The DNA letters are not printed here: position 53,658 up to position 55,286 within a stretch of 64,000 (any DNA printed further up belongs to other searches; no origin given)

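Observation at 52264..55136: HAO-family octaheme cytochrome paired with a novel 3-TM hexaheme membrane cytochrome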

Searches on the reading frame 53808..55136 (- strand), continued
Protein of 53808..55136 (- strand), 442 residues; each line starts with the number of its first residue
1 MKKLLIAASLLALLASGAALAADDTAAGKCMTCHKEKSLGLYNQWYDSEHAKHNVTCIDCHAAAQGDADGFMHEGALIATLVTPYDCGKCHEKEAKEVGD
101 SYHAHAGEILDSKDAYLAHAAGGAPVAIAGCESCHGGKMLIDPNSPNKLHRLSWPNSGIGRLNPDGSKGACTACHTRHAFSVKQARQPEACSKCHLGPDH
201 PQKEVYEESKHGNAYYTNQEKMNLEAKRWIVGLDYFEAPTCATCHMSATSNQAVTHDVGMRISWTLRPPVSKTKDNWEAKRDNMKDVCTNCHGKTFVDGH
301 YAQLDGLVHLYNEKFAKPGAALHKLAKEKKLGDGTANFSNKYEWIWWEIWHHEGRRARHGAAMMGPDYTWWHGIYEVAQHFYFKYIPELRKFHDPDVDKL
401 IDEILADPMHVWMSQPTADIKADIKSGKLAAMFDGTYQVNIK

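Call 8: find_homologous_proteins(query=window:53808-55136:-)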
Query window:53808-55136:- (442 aa): 7822 proteins with E <= 0.001 among 8000 candidates; the best 120 are listed.
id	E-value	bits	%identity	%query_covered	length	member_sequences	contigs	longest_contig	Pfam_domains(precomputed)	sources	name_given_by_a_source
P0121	0.0e+0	1060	100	100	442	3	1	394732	PF09699.16,PF13435.12,PF13447.12,PF14522.12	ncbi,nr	ncbi:MAG: hypothetical protein GY838_08060 [bacterium]|nr:hypothetical protein [bacterium]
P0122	5.9e-284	960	89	99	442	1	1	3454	PF09699.16,PF14537.12,PF13435.12,PF13447.12,PF14522.12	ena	-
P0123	3.9e-278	941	86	100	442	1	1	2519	PF09699.16,PF14537.12,PF13435.12,PF13447.12,PF14522.12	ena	-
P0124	5.2e-271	918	84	100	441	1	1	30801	PF09699.16,PF13435.12,PF13447.12,PF14522.12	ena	-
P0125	1.7e-268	909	83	100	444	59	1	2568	PF09699.16,PF13435.12,PF13447.12,PF14522.12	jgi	jgi:hydroxylamine dehydrogenase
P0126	2.1e-268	909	83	100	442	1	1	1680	PF09699.16,PF14537.12,PF13435.12,PF13447.12,PF14522.12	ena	-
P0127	2.3e-268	909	86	94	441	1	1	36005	PF09699.16,PF13435.12,PF13447.12,PF14522.12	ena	-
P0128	2.5e-268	909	84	100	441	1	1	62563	PF09699.16,PF13447.12,PF14522.12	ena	-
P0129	8.7e-268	907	86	94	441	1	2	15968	PF09699.16,PF13435.12,PF13447.12,PF14522.12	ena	-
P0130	2.0e-266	902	85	94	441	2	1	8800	PF09699.16,PF14537.12,PF13435.12,PF13447.12,PF14522.12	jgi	-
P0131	8.2e-263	891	83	100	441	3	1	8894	PF09699.16,PF14537.12,PF13435.12,PF13447.12,PF14522.12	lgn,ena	-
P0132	5.7e-262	888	81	100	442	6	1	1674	PF09699.16,PF14537.12,PF13435.12,PF13447.12,PF14522.12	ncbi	-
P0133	9.6e-261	884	81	100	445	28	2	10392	PF09699.16,PF14537.12,PF13435.12,PF13447.12,PF14522.12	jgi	-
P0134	2.0e-259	879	80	100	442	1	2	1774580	PF09699.16,PF14537.12,PF13435.12,PF13447.12,PF14522.12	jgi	jgi:hydroxylamine dehydrogenase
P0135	2.7e-259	879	81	100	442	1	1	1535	PF09699.16,PF14537.12,PF13435.12,PF13447.12,PF14522.12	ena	-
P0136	5.7e-258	875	80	100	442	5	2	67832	PF09699.16,PF14537.12,PF13447.12,PF14522.12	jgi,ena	-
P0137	8.4e-257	871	81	100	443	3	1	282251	PF09699.16,PF13435.12,PF13447.12,PF14522.12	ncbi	ncbi:MAG: multiheme c-type cytochrome [Candidatus Krumholzibacteriia bacterium]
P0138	3.7e-256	869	81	97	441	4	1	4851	PF09699.16,PF14537.12,PF13435.12,PF13447.12,PF14522.12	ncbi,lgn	-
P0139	3.7e-254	862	80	99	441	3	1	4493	PF09699.16,PF14537.12,PF13435.12,PF13447.12,PF14522.12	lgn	-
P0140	5.2e-254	862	79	100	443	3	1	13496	PF09699.16,PF14537.12,PF13435.12,PF13447.12,PF14522.12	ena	-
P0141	2.8e-253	859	82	94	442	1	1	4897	PF09699.16,PF13435.12,PF13447.12,PF14522.12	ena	-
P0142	2.6e-252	856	79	100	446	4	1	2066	PF09699.16,PF13435.12,PF13447.12,PF14522.12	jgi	-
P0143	4.7e-249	845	78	99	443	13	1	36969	PF13435.12,PF13447.12,PF14522.12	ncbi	-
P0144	2.3e-248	843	78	100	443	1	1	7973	PF09699.16,PF13435.12,PF13447.12,PF14522.12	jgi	-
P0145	2.3e-248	843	78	100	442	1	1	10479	PF09699.16,PF13435.12,PF13447.12,PF14522.12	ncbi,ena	-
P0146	1.4e-246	837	77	99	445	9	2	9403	PF09699.16,PF14537.12,PF13435.12,PF13447.12,PF14522.12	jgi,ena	-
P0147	1.0e-244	831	76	100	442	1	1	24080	PF09699.16,PF13447.12,PF14522.12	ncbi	-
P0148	1.8e-244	830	76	99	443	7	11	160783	PF09699.16,PF14537.12,PF13435.12,PF13447.12,PF14522.12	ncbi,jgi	jgi:hydroxylamine dehydrogenase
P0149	2.3e-243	826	80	93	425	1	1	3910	PF09699.16,PF14537.12,PF13435.12,PF13447.12,PF14522.12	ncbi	ncbi:MAG: multiheme c-type cytochrome, partial [Candidatus Krumholzibacteriia bacterium]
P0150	2.7e-237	806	74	100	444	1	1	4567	PF09699.16,PF13435.12,PF13447.12,PF14522.12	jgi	jgi:hypothetical protein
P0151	7.4e-237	805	76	97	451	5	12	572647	PF09699.16,PF13435.12,PF13447.12,PF14522.12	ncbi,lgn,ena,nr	ncbi:MAG: multiheme c-type cytochrome [Candidatus Krumholzibacteriia bacterium]|nr:hypothetical prot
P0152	9.5e-236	801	78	94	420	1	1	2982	PF09699.16,PF14537.12,PF13435.12,PF13447.12,PF14522.12,PF22113.2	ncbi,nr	ncbi:hypothetical protein GF314_11945, partial [bacterium]|nr:hypothetical protein [bacterium]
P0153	6.6e-235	799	74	99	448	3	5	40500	PF14537.12,PF13435.12,PF13447.12,PF14522.12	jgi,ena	-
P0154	3.6e-233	793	74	99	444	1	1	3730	PF09699.16,PF13435.12,PF13447.12,PF14522.12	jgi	jgi:hypothetical protein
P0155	5.3e-233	792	73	98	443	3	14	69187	PF13435.12,PF13447.12,PF14522.12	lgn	-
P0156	2.7e-232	790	73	99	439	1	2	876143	PF09699.16,PF14537.12,PF13435.12,PF13447.12,PF14522.12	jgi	jgi:hydroxylamine dehydrogenase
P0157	3.1e-228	777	72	99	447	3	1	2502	PF09699.16,PF14537.12,PF13435.12,PF13447.12,PF14522.12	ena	-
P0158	3.8e-228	776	72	96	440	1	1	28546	PF09699.16,PF14537.12,PF13435.12,PF13447.12,PF14522.12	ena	-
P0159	1.6e-227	774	72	98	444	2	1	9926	PF09699.16,PF14537.12,PF13435.12,PF13447.12,PF14522.12,PF22113.2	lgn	-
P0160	4.2e-227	773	74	95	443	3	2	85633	PF13447.12,PF14522.12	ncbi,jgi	-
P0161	5.2e-227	772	71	99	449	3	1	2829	PF09699.16,PF13435.12,PF13447.12,PF14522.12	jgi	jgi:hypothetical protein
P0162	5.3e-227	772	73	98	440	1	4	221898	PF13447.12,PF14522.12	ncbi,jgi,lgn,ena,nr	ncbi:MAG TPA: multiheme c-type cytochrome [Candidatus Krumholzibacteria bacterium]|nr:multiheme c-ty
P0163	2.4e-226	770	73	95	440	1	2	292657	PF13447.12,PF14522.12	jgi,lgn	-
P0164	6.1e-226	769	69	99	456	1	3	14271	PF09699.16,PF14537.12,PF13435.12,PF13447.12,PF14522.12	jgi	-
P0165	4.0e-225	766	84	84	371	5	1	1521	PF09699.16,PF13435.12,PF13447.12,PF14522.12,PF22113.2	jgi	jgi:hypothetical protein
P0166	3.8e-224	763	70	99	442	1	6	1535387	PF09699.16,PF14537.12,PF13435.12,PF13447.12,PF14522.12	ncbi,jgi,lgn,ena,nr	ncbi:MAG TPA: multiheme c-type cytochrome [Candidatus Krumholzibacteria bacterium]|nr:multiheme c-ty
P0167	1.2e-223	761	70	99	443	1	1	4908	PF09699.16,PF13435.12,PF13447.12,PF14522.12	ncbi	-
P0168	1.4e-223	761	69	99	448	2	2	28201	PF09699.16,PF14537.12,PF13435.12,PF13447.12,PF14522.12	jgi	-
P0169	1.9e-223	761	71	99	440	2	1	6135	PF09699.16,PF13447.12,PF14522.12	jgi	-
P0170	9.2e-223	758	72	95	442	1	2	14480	PF09699.16,PF14537.12,PF13435.12,PF13447.12,PF14522.12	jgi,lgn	jgi:hydroxylamine dehydrogenase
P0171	1.5e-222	758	69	99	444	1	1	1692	PF09699.16,PF13435.12,PF13447.12,PF14522.12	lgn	-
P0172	1.5e-222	758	71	98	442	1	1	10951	PF09699.16,PF14537.12,PF13435.12,PF13447.12,PF14522.12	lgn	-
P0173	1.8e-222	757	72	95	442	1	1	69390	PF09699.16,PF13435.12,PF13447.12,PF14522.12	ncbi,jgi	jgi:hydroxylamine dehydrogenase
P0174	2.0e-222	757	70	99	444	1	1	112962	PF13435.12,PF13447.12,PF14522.12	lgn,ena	-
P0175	2.0e-222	757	72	95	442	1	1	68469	PF09699.16,PF13435.12,PF13447.12,PF14522.12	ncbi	-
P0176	5.0e-222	756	72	95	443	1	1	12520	PF13435.12,PF13447.12,PF14522.12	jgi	-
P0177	8.7e-222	755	69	99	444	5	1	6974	PF14537.12,PF13435.12,PF13447.12,PF14522.12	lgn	-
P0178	2.0e-221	754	69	98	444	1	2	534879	PF09699.16,PF13435.12,PF13447.12,PF14522.12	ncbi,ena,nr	ncbi:MAG: hypothetical protein KAR42_00375 [candidate division Zixibacteria bacterium]|nr:hypothetic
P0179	3.6e-221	753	70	98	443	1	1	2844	PF09699.16,PF14537.12,PF13447.12,PF14522.12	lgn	-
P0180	6.0e-221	753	71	99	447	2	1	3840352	PF09699.16,PF13447.12,PF14522.12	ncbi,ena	-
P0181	2.1e-220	751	69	99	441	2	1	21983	PF09699.16,PF14537.12,PF13435.12,PF13447.12,PF14522.12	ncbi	ncbi:MAG: multiheme c-type cytochrome [Candidatus Zixiibacteriota bacterium]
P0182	3.6e-220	750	69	99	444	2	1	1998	PF14537.12,PF13435.12,PF13447.12,PF14522.12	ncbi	-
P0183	6.5e-220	749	72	93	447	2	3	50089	PF09699.16,PF14537.12,PF13435.12,PF13447.12,PF14522.12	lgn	-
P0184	8.6e-220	749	71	99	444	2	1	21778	PF14537.12,PF13447.12,PF14522.12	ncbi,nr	ncbi:MAG: hypothetical protein GY855_09875 [candidate division Zixibacteria bacterium]|nr:hypothetic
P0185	9.7e-220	749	71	98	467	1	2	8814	PF09699.16,PF14537.12,PF13435.12,PF13447.12,PF14522.12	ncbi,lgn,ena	-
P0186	1.3e-219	748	69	98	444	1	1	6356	PF09699.16,PF13447.12,PF14522.12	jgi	-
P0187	1.8e-219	748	69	100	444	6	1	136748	PF13447.12,PF14522.12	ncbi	ncbi:MAG: multiheme c-type cytochrome [bacterium]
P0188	2.0e-219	748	68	99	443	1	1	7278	PF09699.16,PF14537.12,PF13435.12,PF13447.12,PF14522.12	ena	-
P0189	4.5e-219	746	69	98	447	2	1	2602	PF09699.16,PF14537.12,PF13435.12,PF13447.12,PF14522.12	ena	-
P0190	9.8e-219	745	68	99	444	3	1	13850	PF09699.16,PF14537.12,PF13435.12,PF13447.12,PF14522.12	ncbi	-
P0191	1.1e-218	745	68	99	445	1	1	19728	PF09699.16,PF13447.12,PF14522.12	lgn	-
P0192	1.2e-218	745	70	100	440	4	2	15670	PF13447.12,PF14522.12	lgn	-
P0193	1.3e-218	745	68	100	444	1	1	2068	PF09699.16,PF14537.12,PF13435.12,PF13447.12,PF14522.12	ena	-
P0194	1.5e-218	745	71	95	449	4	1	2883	PF09699.16,PF14537.12,PF13435.12,PF02335.21,PF13447.12,PF14522.12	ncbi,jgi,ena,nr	ncbi:MAG: hypothetical protein DRQ47_11300 [Gammaproteobacteria bacterium]|nr:MAG: hypothetical prot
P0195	1.6e-218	745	68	99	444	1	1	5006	PF09699.16,PF14537.12,PF13435.12,PF13447.12,PF14522.12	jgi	jgi:hydroxylamine dehydrogenase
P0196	2.0e-218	744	71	97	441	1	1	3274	PF13447.12,PF14522.12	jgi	jgi:hypothetical protein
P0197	2.2e-218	744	68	99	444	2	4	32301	PF13447.12,PF14522.12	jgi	-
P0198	2.4e-218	744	69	99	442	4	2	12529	PF09699.16,PF14537.12,PF13435.12,PF13447.12,PF14522.12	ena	-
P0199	3.1e-218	744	68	99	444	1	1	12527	PF09699.16,PF14537.12,PF13435.12,PF13447.12,PF14522.12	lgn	-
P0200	3.3e-218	743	70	98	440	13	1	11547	PF09699.16,PF14537.12,PF13447.12,PF14522.12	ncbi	-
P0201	3.9e-218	743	69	99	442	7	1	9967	PF13435.12,PF13447.12,PF14522.12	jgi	-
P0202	5.6e-218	743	69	99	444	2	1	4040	PF09699.16,PF13435.12,PF13447.12,PF14522.12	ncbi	-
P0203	7.2e-218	742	71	93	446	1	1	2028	PF09699.16,PF14537.12,PF13435.12,PF13447.12,PF14522.12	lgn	-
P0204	7.4e-218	742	72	93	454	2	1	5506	PF13447.12,PF14522.12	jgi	jgi:hydroxylamine dehydrogenase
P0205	7.5e-218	742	69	98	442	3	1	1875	PF13435.12,PF13447.12,PF14522.12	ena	-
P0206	1.3e-217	741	69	100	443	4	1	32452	PF09699.16,PF13447.12,PF14522.12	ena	-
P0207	1.7e-217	741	69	99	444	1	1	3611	PF13447.12,PF14522.12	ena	-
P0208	2.0e-217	741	69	98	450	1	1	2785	PF13447.12,PF14522.12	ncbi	-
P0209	2.8e-217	740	71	94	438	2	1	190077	PF13447.12,PF14522.12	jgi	-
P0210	4.4e-217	740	69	100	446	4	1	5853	PF09699.16,PF14537.12,PF13447.12,PF14522.12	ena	-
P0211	5.0e-217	740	68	99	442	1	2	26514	PF09699.16,PF14537.12,PF13447.12,PF14522.12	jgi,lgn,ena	-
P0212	1.1e-216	738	69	97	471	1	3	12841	PF09699.16,PF14537.12,PF13435.12,PF13447.12,PF14522.12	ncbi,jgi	jgi:hypothetical protein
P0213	1.3e-216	738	71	94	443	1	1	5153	PF09699.16,PF13447.12,PF14522.12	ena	-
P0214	2.1e-216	737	68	99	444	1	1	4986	PF09699.16,PF14537.12,PF13447.12,PF14522.12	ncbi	-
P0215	2.4e-216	737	70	98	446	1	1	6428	PF09699.16,PF13447.12,PF14522.12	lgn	-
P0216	2.9e-216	737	71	94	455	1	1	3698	PF14537.12,PF13435.12,PF02335.21,PF13447.12,PF14522.12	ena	-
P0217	4.0e-216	737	68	99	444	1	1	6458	PF09699.16,PF14537.12,PF13435.12,PF13447.12,PF14522.12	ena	-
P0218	4.1e-216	737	70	95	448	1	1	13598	PF09699.16,PF14537.12,PF13447.12,PF14522.12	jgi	jgi:hypothetical protein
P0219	4.7e-216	736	68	99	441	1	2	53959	PF09699.16,PF14537.12,PF13435.12,PF13447.12,PF14522.12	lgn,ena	-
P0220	5.5e-216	736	69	99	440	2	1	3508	PF09699.16,PF14537.12,PF13447.12,PF14522.12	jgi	-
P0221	8.9e-216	735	68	99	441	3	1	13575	PF09699.16,PF13435.12,PF13447.12,PF14522.12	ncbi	-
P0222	1.0e-215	735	69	99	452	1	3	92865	PF09699.16,PF14537.12,PF13447.12,PF14522.12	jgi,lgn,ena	-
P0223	1.2e-215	735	67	99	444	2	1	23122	PF13435.12,PF02335.21,PF13447.12,PF14522.12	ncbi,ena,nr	ncbi:MAG: hypothetical protein KAT58_01560 [candidate division Zixibacteria bacterium]|nr:hypothetic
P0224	1.5e-215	735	68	98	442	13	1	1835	PF09699.16,PF13435.12,PF13447.12,PF14522.12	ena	-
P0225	1.7e-215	735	67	99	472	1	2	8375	PF09699.16,PF14537.12,PF13435.12,PF02335.21,PF13447.12,PF14522.12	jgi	-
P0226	1.8e-215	734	69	98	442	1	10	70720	PF13447.12,PF14522.12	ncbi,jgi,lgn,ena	-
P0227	2.2e-215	734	68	99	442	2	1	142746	PF09699.16,PF13435.12,PF13447.12,PF14522.12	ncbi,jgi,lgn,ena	-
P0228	2.4e-215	734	68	95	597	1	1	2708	PF09699.16,PF14537.12,PF13435.12,PF13447.12,PF14522.12,PF00089.33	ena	-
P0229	3.5e-215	734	69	99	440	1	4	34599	PF09699.16,PF13447.12,PF14522.12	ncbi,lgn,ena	-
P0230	3.9e-215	733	67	99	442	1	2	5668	PF09699.16,PF14537.12,PF13447.12,PF14522.12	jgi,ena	-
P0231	5.9e-215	733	69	95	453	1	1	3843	PF13435.12,PF13447.12,PF14522.12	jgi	jgi:hypothetical protein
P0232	6.5e-215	733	68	99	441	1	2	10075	PF14537.12,PF13435.12,PF13447.12,PF14522.12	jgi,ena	-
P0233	7.4e-215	732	69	97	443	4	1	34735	PF09699.16,PF13447.12,PF14522.12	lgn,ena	-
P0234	8.1e-215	732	67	99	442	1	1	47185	PF09699.16,PF14537.12,PF13447.12,PF14522.12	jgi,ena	-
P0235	1.3e-214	732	67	99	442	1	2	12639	PF09699.16,PF14537.12,PF13447.12,PF14522.12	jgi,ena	-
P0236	1.5e-214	731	68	99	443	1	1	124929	PF14537.12,PF13435.12,PF02335.21,PF13447.12,PF14522.12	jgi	jgi:hypothetical protein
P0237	1.5e-214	731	69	99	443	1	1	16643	PF09699.16,PF14537.12,PF13435.12,PF13447.12,PF14522.12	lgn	-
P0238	1.6e-214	731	69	99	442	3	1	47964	PF14537.12,PF13447.12,PF14522.12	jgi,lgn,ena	-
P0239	1.7e-214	731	68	99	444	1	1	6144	PF09699.16,PF14537.12,PF13435.12,PF13447.12,PF14522.12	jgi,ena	-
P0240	2.2e-214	731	69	98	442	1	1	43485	PF09699.16,PF14537.12,PF13435.12,PF13447.12,PF14522.12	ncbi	-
